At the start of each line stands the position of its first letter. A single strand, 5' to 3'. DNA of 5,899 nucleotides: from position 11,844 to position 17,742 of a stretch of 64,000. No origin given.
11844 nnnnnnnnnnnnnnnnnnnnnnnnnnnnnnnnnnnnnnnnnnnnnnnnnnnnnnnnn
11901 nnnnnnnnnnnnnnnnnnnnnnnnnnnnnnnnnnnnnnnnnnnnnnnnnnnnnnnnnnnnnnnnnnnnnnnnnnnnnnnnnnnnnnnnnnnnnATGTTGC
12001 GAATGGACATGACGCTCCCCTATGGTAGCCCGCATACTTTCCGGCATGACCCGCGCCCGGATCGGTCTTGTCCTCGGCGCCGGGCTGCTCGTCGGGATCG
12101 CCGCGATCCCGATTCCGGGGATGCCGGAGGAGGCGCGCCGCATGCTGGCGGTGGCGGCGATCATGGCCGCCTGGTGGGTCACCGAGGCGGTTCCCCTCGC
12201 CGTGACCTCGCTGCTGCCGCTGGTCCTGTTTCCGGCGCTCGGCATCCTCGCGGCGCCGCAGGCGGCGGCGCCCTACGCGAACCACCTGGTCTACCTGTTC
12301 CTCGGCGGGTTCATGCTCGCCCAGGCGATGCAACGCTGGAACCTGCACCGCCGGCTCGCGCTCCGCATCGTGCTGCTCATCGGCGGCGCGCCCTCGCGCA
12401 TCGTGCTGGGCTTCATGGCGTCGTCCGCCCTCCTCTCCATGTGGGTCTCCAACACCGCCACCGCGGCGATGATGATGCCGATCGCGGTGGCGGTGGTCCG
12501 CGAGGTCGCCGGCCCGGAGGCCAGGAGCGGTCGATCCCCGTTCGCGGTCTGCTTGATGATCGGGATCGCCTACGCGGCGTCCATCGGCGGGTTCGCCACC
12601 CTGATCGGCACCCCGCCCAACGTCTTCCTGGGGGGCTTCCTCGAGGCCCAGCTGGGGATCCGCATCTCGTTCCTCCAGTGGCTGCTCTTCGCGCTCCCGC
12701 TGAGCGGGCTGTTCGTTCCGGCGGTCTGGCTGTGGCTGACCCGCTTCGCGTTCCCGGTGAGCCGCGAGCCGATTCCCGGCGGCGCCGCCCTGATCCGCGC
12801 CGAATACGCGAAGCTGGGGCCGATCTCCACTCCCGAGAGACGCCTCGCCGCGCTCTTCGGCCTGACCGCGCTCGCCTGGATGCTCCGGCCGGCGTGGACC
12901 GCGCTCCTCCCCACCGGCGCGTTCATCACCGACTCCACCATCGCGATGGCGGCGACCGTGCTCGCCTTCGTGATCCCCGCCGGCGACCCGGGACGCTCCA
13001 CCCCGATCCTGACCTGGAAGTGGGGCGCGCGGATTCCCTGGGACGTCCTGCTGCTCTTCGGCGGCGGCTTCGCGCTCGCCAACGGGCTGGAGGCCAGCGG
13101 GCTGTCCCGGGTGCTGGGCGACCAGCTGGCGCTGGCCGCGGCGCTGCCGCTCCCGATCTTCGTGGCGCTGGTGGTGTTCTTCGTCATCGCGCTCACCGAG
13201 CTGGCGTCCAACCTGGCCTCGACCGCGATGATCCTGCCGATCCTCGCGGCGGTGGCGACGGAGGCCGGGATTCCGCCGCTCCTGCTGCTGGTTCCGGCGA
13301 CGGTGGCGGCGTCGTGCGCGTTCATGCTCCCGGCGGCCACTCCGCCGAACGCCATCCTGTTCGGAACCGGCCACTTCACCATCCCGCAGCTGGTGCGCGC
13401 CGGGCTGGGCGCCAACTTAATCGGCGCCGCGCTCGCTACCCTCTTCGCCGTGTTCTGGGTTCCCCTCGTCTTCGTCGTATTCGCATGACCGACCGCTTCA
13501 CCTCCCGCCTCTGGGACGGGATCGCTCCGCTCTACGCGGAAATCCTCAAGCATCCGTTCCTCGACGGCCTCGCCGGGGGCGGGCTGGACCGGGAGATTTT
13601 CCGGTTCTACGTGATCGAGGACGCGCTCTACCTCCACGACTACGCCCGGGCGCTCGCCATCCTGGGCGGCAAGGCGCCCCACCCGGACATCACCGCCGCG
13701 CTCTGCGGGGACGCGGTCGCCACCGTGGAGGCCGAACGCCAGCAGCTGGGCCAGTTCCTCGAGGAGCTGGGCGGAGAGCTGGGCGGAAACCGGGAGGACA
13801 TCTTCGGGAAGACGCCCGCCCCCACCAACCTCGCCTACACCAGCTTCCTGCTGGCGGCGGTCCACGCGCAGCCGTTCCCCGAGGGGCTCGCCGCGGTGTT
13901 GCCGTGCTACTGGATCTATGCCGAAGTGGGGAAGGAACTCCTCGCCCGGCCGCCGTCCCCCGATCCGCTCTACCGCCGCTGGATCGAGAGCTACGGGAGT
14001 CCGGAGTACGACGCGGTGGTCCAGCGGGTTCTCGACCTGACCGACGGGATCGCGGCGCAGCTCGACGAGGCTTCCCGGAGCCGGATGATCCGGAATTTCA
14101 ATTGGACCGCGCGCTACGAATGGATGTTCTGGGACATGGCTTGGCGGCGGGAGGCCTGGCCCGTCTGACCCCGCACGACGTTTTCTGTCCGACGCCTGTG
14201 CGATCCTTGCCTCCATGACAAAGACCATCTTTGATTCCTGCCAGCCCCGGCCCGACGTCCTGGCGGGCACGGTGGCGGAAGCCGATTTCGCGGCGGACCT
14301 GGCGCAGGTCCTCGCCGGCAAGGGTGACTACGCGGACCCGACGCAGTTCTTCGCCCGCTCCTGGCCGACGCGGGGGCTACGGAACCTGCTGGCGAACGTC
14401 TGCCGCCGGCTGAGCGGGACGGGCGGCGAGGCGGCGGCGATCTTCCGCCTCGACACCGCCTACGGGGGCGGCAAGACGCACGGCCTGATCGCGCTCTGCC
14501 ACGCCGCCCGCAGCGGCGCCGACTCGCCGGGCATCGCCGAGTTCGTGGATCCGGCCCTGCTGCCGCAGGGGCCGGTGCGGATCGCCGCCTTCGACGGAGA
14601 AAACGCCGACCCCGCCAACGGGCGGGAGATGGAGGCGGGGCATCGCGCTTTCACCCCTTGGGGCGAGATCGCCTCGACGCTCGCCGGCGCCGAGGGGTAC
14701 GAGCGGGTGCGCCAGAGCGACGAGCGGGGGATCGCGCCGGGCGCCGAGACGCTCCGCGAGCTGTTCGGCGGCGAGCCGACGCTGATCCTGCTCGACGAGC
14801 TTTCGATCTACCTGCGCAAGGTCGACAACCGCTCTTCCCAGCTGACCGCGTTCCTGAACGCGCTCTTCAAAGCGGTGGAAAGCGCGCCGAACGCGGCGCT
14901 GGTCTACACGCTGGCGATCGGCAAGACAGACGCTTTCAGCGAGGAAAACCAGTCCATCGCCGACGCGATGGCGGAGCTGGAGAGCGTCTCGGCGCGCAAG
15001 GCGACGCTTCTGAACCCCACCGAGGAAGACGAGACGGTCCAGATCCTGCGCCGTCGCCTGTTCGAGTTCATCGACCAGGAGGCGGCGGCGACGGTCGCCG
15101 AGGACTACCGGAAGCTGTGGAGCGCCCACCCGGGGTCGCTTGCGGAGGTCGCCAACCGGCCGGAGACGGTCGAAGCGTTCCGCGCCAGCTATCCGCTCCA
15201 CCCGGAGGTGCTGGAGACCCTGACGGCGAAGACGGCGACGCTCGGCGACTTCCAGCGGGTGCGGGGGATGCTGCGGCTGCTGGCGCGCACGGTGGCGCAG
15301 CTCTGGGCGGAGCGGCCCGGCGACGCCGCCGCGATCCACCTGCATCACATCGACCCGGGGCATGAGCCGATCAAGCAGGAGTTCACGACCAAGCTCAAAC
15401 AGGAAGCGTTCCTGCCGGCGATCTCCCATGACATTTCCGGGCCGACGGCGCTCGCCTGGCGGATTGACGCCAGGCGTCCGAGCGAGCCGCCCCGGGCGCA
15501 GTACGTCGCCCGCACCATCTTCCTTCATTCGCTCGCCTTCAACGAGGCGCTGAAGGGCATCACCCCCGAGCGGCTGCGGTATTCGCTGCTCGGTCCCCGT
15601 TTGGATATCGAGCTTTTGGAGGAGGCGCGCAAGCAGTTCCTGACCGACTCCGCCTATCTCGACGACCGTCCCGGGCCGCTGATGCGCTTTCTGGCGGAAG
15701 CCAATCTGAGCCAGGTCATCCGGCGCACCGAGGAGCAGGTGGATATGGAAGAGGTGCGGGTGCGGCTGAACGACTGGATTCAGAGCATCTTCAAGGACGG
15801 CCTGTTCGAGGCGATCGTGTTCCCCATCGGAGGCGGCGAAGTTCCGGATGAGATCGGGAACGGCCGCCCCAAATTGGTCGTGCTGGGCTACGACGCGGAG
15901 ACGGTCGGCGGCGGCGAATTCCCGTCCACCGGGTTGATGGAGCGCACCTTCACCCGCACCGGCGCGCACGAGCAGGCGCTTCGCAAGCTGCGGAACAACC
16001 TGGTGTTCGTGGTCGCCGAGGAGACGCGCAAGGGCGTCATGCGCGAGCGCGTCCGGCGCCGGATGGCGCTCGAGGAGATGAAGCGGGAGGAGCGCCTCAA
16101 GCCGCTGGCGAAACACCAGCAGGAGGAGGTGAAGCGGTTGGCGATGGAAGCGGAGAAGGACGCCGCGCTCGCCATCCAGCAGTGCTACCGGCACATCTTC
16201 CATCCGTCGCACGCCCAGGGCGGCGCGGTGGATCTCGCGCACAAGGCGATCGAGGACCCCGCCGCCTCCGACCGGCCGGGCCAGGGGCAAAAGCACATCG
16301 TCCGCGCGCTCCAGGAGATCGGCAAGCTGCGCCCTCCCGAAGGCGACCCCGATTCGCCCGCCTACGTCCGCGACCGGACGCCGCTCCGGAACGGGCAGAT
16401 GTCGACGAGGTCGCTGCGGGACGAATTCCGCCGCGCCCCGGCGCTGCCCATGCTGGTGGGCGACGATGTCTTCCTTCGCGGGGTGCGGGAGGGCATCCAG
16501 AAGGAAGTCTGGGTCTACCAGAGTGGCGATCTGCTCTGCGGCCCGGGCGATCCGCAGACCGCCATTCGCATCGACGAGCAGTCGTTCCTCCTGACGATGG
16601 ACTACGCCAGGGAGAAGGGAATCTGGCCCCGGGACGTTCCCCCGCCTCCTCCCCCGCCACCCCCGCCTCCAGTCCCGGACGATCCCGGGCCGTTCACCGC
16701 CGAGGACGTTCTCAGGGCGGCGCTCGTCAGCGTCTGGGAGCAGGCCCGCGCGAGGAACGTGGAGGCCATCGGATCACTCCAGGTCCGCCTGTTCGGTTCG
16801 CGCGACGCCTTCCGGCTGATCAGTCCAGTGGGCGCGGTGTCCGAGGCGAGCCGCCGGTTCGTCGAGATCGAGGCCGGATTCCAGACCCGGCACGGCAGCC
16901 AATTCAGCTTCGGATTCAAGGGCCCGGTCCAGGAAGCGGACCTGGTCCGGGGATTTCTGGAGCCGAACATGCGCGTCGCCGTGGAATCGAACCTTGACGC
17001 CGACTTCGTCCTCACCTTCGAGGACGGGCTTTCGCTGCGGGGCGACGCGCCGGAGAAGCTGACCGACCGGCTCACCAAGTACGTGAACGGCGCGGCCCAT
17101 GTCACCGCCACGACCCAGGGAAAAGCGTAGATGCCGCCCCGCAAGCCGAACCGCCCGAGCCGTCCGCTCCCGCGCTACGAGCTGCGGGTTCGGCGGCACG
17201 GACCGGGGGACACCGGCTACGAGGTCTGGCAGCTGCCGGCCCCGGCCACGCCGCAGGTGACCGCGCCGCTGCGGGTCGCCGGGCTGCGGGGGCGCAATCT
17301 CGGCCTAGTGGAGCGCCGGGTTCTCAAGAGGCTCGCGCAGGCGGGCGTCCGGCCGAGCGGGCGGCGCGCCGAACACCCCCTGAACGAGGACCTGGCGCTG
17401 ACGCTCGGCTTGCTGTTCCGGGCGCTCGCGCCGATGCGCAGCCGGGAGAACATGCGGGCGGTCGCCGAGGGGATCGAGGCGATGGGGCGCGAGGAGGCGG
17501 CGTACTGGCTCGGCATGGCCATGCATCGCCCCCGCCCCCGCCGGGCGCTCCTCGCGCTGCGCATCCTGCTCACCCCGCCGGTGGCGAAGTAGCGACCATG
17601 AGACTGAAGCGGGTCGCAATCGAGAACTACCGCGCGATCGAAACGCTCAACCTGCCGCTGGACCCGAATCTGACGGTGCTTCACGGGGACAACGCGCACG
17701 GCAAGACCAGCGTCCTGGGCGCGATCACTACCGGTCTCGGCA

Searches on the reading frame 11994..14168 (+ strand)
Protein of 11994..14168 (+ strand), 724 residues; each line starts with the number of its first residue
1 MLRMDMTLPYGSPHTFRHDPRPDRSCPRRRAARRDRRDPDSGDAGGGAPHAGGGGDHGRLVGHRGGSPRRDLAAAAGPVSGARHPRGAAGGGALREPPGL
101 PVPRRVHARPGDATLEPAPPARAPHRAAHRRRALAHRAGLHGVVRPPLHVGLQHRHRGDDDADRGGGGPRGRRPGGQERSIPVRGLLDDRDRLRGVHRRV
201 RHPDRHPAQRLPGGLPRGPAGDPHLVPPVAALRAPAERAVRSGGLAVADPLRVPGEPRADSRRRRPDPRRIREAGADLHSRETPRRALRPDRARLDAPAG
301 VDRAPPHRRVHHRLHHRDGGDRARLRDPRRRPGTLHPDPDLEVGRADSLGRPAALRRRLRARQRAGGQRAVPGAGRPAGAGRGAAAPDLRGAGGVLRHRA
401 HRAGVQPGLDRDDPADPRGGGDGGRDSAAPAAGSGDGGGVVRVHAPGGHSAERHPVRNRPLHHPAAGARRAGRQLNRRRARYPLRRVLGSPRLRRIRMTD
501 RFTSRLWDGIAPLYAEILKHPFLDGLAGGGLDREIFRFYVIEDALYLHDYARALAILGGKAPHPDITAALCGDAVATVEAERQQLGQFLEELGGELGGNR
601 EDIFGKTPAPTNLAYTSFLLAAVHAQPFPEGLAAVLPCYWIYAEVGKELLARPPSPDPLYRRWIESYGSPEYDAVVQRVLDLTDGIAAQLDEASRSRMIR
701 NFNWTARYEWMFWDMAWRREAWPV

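Call 20: search_protein_families(library=pfam, proteins=[window:11994-14168:+], max_evalue=0.001)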
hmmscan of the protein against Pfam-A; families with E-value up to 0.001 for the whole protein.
window:11994-14168:+ (724 aa): 1 family
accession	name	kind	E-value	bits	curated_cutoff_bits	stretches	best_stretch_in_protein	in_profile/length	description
PF03070.21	TENA_THI-4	-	4.6e-36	125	22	1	509-718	3-209/210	TENA/THI-4/PQQC family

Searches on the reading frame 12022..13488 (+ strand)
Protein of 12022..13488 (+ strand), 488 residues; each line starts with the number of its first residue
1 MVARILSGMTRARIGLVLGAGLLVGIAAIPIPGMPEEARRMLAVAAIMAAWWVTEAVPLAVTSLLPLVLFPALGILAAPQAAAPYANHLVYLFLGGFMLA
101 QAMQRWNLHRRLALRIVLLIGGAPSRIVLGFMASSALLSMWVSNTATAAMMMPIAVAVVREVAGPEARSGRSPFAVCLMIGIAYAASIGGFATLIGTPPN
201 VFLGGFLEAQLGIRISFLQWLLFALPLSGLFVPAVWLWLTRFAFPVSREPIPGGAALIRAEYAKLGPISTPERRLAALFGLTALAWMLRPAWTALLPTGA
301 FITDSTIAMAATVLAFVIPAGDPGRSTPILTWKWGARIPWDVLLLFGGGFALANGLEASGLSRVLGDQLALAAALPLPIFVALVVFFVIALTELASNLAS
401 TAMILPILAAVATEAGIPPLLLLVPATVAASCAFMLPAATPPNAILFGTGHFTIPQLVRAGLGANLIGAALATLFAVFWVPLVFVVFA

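Call 50: search_protein_families(library=pfam, proteins=[window:12022-13488:+], max_evalue=0.001)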
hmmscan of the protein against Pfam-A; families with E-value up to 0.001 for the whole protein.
window:12022-13488:+ (488 aa): 2 families
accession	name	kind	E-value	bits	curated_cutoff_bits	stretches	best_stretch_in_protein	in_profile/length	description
PF00939.25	Na_sulph_symp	-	3.6e-77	260.8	27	1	20-484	11-471/472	Sodium:sulfate symporter transmembrane region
PF03600.22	CitMHS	-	5.9e-49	167.4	31.9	1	50-419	2-328/336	Citrate transporter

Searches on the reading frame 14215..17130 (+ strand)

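Call 20: search_protein_families(library=pfam, proteins=[window:14215-17130:+], max_evalue=0.001)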
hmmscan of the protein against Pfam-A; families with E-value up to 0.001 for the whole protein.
window:14215-17130:+ (971 aa): 1 family
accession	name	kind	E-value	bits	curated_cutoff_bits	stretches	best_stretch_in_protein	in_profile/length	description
PF04465.17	DUF499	-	1.4e-32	112.9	23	1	120-443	22-348/1024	Protein of unknown function (DUF499)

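Call 49: search_protein_families(library=padloc, proteins=[window:14215-17130:+], max_evalue=0.001)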
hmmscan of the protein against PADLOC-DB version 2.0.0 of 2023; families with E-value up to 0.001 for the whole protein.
window:14215-17130:+ (971 aa): 3 families
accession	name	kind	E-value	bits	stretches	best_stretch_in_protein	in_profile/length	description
PDLC00662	HmaC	-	1.7e-100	335.7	1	9-683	10-692/941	AAA+ ATPase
PDLC02192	DUF499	-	1.5e-42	143.5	1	3-699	2-662/1022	-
PDLC02488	BrxC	-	0.00053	16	0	275-358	356-440/1240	BrxC-PglY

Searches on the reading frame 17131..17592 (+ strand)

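Call 49: search_protein_families(library=padloc, proteins=[window:17131-17592:+], max_evalue=0.001)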
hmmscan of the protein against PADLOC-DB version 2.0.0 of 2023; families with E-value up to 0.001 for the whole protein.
window:17131-17592:+ (153 aa): 0 families

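Call 50: search_protein_families(library=pfam, proteins=[window:17131-17592:+], max_evalue=0.001)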
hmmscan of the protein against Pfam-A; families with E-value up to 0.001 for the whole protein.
window:17131-17592:+ (153 aa): 1 family
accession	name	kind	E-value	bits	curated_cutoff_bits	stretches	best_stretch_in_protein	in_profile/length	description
PF24728.1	DUF7680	-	5.1e-44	150.3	24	1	16-148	1-140/141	Domain of unknown function (DUF7680)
